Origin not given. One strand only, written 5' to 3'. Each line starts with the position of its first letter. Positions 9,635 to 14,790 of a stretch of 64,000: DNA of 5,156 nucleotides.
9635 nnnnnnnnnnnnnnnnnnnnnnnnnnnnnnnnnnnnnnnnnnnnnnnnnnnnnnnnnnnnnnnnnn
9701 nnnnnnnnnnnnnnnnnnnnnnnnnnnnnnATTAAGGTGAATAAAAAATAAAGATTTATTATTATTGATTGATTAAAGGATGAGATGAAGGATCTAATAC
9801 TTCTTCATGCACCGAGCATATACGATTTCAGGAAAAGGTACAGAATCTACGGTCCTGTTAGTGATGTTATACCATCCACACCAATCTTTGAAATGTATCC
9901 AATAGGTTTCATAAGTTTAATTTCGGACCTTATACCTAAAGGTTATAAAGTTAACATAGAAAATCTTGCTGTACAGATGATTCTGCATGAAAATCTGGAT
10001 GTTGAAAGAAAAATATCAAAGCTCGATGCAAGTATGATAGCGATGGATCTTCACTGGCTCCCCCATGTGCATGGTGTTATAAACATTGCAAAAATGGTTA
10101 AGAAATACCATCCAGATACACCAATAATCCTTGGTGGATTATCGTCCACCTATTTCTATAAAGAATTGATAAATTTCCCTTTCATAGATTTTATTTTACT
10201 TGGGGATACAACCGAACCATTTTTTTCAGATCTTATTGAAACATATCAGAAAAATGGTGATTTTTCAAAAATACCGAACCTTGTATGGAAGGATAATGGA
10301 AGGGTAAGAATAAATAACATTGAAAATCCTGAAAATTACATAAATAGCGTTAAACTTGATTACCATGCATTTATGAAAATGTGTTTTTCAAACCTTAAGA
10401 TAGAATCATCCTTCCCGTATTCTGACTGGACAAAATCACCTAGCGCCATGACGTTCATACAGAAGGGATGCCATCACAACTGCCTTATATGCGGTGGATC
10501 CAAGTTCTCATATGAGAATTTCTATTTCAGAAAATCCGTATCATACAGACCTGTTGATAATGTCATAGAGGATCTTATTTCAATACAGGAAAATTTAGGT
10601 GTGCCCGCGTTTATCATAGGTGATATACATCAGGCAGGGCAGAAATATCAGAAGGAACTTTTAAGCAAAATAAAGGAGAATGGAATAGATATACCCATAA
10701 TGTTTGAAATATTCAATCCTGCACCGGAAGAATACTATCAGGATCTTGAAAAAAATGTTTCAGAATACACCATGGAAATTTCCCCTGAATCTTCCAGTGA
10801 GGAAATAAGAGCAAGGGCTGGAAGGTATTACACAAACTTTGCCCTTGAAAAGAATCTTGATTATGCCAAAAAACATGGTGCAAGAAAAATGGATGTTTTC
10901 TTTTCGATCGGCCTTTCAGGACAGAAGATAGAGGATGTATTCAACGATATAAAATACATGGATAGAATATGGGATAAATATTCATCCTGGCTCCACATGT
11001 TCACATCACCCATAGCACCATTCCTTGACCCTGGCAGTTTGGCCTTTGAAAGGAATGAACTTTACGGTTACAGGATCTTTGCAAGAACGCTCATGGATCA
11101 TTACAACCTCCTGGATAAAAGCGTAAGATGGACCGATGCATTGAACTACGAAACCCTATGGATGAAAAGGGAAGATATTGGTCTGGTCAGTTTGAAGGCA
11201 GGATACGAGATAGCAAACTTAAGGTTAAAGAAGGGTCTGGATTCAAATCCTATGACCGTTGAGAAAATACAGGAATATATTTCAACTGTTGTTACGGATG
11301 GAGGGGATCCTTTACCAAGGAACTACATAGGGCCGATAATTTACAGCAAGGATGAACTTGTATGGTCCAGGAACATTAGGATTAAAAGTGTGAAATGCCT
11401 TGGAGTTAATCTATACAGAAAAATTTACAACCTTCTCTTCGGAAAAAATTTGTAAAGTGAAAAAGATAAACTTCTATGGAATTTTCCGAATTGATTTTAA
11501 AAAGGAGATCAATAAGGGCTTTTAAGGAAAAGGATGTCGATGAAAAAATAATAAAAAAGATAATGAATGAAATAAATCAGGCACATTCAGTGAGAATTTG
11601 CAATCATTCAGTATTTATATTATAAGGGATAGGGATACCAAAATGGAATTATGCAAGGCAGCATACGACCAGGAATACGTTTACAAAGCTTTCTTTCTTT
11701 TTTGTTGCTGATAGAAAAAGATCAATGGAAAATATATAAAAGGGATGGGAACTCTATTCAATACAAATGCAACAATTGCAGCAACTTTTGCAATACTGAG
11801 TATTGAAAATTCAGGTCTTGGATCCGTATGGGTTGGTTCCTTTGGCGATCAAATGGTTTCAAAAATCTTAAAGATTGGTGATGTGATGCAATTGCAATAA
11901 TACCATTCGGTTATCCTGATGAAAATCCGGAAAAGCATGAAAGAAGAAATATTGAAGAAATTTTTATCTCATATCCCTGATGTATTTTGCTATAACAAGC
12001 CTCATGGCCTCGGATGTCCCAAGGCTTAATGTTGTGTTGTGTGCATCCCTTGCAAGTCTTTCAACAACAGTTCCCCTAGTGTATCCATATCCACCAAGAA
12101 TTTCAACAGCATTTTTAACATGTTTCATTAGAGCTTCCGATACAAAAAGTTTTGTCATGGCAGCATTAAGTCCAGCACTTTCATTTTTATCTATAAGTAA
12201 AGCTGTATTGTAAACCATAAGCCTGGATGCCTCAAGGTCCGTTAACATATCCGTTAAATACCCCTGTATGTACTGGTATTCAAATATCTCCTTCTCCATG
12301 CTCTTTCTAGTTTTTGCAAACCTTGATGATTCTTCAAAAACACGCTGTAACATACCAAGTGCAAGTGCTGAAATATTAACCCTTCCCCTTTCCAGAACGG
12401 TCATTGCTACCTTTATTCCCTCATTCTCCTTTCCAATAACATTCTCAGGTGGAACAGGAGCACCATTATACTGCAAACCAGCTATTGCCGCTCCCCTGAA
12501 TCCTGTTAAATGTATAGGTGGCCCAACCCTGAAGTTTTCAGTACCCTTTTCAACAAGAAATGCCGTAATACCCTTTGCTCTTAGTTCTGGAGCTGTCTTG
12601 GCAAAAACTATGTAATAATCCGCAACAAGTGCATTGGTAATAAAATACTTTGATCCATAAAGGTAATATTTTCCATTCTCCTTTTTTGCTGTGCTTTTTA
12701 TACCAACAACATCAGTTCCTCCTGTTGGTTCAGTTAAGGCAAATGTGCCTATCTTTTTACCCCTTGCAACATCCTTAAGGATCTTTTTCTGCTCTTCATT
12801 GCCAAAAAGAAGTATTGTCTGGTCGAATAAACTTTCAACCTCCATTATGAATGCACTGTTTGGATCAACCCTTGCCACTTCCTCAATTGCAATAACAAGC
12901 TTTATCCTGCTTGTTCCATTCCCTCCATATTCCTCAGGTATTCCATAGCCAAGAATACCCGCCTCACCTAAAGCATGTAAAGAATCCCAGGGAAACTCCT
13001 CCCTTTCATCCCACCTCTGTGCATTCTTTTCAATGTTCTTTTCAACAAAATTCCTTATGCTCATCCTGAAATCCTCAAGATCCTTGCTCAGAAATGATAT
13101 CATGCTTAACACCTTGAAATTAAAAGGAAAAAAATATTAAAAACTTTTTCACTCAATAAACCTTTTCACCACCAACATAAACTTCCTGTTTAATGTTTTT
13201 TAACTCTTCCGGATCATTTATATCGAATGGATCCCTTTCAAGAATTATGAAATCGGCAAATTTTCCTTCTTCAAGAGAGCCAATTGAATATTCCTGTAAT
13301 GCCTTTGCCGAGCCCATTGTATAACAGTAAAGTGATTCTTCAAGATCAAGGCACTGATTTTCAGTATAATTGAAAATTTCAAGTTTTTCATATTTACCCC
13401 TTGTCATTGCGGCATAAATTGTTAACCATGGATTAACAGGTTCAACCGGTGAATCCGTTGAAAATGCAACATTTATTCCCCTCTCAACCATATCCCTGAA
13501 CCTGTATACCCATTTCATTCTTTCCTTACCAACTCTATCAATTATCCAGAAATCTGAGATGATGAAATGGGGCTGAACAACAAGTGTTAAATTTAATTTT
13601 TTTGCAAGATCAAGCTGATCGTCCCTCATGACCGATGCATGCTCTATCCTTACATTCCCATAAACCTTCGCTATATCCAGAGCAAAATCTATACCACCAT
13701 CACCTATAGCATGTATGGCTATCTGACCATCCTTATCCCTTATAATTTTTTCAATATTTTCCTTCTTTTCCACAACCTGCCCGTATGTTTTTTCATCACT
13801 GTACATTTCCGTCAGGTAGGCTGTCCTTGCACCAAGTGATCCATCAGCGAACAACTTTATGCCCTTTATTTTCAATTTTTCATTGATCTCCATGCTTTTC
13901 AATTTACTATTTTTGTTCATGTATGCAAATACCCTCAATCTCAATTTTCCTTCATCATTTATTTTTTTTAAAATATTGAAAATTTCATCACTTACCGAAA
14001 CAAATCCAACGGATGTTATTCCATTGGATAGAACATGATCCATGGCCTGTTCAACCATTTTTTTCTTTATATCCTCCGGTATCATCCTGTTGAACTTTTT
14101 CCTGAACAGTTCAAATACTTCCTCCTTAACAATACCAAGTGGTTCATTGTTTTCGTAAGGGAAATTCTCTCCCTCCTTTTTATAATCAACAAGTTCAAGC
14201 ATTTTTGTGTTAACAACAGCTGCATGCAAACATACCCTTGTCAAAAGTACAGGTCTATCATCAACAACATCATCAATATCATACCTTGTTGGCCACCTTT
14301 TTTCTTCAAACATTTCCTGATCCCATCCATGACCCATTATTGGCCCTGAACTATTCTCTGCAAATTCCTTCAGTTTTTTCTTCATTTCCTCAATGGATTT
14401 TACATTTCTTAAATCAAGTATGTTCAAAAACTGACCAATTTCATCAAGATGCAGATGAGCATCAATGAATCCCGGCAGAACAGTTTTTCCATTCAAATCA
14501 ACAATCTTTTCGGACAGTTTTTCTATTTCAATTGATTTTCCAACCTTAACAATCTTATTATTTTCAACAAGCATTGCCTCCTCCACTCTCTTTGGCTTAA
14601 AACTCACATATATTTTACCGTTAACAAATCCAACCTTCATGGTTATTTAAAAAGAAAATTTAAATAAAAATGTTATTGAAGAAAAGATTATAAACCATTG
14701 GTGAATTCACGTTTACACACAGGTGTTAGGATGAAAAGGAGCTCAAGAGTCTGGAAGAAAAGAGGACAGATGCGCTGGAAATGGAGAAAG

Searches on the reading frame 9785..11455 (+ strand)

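Call 14: search_protein_families(library=pfam, proteins=[window:9785-11455:+], max_evalue=0.001)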
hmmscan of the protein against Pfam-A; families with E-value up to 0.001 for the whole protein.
window:9785-11455:+ (556 aa): 2 families
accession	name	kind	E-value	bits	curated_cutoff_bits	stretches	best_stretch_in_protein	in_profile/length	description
PF04055.27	Radical_SAM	-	3.9e-11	43.9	29.5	1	225-389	3-163/166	Radical SAM superfamily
PF02310.24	B12-binding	-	5.9e-10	39.5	32.1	1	35-146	10-117/121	B12 binding domain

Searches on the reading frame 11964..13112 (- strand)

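Call 14: search_protein_families(library=pfam, proteins=[window:11964-13112:-], max_evalue=0.001)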
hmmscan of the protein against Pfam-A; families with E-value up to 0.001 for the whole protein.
window:11964-13112:- (382 aa): 4 families
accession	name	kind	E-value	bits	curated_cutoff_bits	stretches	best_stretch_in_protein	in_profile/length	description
PF00441.29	Acyl-CoA_dh_1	-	5.3e-39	134.2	22.4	1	230-376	1-147/150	Acyl-CoA dehydrogenase, C-terminal domain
PF02771.21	Acyl-CoA_dh_N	-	8.1e-29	100.7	22.9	1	10-118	2-112/113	Acyl-CoA dehydrogenase, N-terminal domain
PF02770.24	Acyl-CoA_dh_M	-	5e-23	81.5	33.3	1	123-216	1-95/97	Acyl-CoA dehydrogenase, middle domain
PF08028.16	Acyl-CoA_dh_2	-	5.7e-13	49.7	22.7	1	247-361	3-127/134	Acyl-CoA dehydrogenase, C-terminal domain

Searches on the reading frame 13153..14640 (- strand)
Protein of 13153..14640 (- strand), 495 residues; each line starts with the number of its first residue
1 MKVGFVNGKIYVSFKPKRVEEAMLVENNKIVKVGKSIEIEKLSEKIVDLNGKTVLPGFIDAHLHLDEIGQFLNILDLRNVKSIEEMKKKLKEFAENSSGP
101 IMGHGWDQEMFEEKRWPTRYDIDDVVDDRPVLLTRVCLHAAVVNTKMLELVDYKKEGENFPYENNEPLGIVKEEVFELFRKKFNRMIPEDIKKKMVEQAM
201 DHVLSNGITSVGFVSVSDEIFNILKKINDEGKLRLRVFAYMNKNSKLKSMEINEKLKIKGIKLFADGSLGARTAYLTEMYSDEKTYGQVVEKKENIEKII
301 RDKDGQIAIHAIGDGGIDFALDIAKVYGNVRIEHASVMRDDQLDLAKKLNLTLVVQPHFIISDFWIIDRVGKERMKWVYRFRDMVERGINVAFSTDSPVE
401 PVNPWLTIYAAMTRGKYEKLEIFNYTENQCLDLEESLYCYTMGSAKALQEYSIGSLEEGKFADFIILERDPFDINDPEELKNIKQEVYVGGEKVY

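Call 14: search_protein_families(library=pfam, proteins=[window:13153-14640:-], max_evalue=0.001)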
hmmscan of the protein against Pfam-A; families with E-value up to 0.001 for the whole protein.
window:13153-14640:- (495 aa): 2 families
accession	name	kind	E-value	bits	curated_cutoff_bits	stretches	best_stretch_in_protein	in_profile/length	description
PF07969.17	Amidohydro_3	-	7.8e-101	339.3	29.7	1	45-495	1-472/472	Amidohydrolase family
PF01979.26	Amidohydro_1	-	1.5e-19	70.9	25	1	180-482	28-331/345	Amidohydrolase family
